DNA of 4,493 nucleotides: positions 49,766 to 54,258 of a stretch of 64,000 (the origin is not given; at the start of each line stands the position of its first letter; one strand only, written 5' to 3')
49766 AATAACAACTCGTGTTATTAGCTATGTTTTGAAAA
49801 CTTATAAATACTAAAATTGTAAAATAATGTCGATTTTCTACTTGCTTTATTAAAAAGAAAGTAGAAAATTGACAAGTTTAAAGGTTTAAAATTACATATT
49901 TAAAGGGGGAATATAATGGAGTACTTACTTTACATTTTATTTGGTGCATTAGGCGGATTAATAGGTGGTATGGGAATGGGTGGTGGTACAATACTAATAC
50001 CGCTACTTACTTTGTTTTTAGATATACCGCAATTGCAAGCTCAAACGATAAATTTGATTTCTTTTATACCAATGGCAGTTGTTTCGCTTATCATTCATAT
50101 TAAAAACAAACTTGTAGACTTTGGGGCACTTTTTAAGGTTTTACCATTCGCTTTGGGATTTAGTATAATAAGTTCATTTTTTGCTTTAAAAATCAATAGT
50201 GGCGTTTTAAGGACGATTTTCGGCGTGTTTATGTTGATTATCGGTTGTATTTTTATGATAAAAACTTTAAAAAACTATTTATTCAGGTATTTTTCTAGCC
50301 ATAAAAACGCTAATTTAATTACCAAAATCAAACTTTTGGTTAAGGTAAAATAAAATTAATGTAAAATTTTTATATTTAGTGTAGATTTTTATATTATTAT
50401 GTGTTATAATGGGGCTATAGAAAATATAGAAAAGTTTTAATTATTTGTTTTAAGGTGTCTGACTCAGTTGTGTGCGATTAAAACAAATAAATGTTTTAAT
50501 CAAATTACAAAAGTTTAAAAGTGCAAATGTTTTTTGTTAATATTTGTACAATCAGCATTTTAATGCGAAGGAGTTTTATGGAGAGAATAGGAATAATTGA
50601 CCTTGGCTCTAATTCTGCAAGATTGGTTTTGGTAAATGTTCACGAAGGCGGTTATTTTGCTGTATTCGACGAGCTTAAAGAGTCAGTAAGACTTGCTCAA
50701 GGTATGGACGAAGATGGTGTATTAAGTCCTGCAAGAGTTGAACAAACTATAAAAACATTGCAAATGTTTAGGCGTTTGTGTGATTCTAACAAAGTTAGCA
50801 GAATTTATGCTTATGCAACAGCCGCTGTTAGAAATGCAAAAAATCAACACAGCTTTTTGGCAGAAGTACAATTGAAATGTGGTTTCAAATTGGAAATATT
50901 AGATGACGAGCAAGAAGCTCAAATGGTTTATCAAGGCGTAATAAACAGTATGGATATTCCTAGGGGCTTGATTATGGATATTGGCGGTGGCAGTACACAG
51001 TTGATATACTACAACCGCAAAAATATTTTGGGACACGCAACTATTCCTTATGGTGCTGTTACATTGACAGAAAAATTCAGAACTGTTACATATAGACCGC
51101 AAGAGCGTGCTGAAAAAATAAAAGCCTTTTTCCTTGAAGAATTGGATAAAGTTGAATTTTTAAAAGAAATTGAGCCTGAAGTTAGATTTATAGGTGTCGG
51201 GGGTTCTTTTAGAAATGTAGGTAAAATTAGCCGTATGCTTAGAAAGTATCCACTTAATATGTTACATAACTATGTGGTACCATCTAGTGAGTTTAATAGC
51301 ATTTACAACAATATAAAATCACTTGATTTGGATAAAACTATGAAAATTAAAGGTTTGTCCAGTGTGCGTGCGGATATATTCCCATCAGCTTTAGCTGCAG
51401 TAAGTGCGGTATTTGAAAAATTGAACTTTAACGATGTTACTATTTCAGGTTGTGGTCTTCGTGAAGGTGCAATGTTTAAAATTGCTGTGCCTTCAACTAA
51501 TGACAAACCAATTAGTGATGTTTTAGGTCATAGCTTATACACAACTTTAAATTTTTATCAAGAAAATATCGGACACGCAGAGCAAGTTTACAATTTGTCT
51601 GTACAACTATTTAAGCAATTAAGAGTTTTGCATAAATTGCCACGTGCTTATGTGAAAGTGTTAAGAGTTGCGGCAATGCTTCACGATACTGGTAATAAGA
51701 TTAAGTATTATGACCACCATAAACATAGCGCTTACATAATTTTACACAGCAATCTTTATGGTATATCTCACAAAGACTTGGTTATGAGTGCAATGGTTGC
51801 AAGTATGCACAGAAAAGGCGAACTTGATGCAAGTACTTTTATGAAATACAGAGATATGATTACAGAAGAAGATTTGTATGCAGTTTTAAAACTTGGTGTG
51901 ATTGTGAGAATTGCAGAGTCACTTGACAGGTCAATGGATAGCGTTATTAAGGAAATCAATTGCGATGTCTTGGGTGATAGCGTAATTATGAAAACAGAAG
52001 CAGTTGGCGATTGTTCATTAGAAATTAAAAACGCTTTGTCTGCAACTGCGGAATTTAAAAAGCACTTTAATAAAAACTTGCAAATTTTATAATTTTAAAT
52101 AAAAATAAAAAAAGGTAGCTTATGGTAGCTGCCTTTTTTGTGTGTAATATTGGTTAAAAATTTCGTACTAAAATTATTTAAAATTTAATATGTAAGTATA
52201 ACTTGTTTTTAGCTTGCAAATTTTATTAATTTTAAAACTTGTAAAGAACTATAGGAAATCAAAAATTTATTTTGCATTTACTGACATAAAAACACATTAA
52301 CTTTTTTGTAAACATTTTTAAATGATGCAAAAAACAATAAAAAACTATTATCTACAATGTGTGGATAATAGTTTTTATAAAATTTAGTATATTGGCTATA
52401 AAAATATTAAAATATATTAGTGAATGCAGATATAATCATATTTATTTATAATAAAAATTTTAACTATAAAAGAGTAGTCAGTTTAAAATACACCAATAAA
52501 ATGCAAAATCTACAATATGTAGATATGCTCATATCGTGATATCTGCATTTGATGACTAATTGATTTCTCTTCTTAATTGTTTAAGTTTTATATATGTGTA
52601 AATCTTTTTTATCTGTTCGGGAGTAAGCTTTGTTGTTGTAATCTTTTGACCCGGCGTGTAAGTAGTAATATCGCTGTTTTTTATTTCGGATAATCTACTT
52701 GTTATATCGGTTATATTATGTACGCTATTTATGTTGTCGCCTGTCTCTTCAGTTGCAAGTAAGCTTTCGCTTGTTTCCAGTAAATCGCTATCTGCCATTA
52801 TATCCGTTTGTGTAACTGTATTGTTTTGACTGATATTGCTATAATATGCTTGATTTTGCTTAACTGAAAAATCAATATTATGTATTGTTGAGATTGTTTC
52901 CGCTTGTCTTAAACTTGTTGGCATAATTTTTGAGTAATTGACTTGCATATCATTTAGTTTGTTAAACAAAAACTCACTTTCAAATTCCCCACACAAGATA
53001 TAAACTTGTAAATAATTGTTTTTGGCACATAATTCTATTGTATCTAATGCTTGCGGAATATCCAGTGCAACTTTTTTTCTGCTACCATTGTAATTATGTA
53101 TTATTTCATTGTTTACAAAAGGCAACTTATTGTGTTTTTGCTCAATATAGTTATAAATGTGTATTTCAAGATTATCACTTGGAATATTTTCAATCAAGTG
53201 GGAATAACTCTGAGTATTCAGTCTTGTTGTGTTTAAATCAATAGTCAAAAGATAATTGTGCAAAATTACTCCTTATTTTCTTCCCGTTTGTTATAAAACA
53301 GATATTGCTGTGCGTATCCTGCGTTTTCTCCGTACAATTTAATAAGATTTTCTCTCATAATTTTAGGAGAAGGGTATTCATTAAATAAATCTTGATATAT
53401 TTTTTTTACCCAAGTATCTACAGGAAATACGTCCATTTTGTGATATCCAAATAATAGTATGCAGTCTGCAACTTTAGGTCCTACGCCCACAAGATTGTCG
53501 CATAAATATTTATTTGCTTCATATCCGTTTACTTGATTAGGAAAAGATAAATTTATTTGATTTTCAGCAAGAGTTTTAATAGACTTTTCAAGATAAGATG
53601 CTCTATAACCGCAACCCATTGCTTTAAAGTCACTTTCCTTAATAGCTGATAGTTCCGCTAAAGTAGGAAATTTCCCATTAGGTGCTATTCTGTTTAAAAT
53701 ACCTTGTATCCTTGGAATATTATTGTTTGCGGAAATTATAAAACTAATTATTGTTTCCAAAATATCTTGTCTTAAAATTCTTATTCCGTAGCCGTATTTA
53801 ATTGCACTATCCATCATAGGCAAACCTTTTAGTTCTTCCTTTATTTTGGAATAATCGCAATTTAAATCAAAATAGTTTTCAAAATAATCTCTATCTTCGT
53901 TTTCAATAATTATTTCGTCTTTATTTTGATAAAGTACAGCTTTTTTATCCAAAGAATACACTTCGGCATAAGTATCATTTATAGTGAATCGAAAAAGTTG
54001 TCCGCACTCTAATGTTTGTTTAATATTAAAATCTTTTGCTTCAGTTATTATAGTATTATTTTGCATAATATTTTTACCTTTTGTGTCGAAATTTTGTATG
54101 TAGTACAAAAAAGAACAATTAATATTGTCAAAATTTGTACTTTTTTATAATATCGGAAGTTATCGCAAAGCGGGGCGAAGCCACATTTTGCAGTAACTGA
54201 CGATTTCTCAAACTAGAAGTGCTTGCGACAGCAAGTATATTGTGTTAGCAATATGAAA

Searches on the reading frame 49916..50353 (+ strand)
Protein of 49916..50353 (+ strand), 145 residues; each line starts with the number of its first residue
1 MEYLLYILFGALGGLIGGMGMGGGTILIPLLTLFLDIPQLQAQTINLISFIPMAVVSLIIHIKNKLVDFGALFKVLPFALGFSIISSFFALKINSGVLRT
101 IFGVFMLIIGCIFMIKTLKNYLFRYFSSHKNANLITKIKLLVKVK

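Call 14: search_protein_families(library=pfam, proteins=[window:49916-50353:+])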
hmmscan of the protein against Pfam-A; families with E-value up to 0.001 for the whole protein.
window:49916-50353:+ (145 aa): 1 family
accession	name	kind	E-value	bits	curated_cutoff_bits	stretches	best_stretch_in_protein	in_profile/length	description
PF01925.25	TauE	-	5.8e-19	69.1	32.6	1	6-119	1-113/237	Sulfite exporter TauE/SafE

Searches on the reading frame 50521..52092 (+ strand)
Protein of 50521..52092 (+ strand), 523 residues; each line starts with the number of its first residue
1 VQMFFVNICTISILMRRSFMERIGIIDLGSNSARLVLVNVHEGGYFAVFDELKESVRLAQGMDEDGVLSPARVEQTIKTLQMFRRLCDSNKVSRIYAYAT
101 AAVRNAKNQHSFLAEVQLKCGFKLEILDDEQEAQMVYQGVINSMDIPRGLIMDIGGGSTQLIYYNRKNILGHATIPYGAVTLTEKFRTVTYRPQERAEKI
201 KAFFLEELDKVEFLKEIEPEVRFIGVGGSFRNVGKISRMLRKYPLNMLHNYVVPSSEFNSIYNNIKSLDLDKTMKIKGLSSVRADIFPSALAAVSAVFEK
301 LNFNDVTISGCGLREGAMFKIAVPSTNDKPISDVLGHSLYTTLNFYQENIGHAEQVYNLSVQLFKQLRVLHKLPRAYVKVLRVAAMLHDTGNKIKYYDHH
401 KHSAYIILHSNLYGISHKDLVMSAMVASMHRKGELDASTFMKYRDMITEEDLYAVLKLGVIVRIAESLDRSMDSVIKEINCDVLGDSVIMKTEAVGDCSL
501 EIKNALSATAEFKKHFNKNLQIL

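Call 14: search_protein_families(library=pfam, proteins=[window:50521-52092:+])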
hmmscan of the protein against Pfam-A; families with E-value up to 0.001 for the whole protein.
window:50521-52092:+ (523 aa): 4 families
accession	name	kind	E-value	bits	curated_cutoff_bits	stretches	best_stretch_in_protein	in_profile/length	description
PF02541.22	Ppx-GppA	-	6.5e-56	190.3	27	1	41-321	5-281/285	Ppx/GppA phosphatase family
PF21447.3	Ppx-GppA_III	-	3.6e-19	69.7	27.3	1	345-486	12-150/177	Ppx/GppA phosphatase, domain III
PF01966.28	HD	-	0.00013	22.6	22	1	350-452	2-105/116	HD domain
PF14450.12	FtsA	-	0.00023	22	31.8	1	151-201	2-52/127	Cell division protein FtsA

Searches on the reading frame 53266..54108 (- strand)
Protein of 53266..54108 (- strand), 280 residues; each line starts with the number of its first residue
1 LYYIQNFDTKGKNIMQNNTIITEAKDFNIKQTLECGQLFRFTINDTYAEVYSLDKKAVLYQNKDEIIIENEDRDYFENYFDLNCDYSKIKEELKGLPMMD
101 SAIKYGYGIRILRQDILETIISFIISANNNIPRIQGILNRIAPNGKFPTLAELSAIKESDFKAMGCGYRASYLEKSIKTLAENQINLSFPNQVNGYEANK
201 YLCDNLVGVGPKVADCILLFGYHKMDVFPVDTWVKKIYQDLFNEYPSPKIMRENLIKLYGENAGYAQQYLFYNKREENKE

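Call 14: search_protein_families(library=pfam, proteins=[window:53266-54108:-])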
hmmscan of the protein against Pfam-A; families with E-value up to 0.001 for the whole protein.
window:53266-54108:- (280 aa): 2 families
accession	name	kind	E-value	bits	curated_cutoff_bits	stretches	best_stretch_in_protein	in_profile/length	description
PF07934.18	OGG_N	-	1.5e-16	61.1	23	1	20-120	2-115/115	8-oxoguanine DNA glycosylase, N-terminal domain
PF00730.31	HhH-GPD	-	1.4e-08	35.4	26.2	1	121-257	1-104/108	HhH-GPD superfamily base excision DNA repair protein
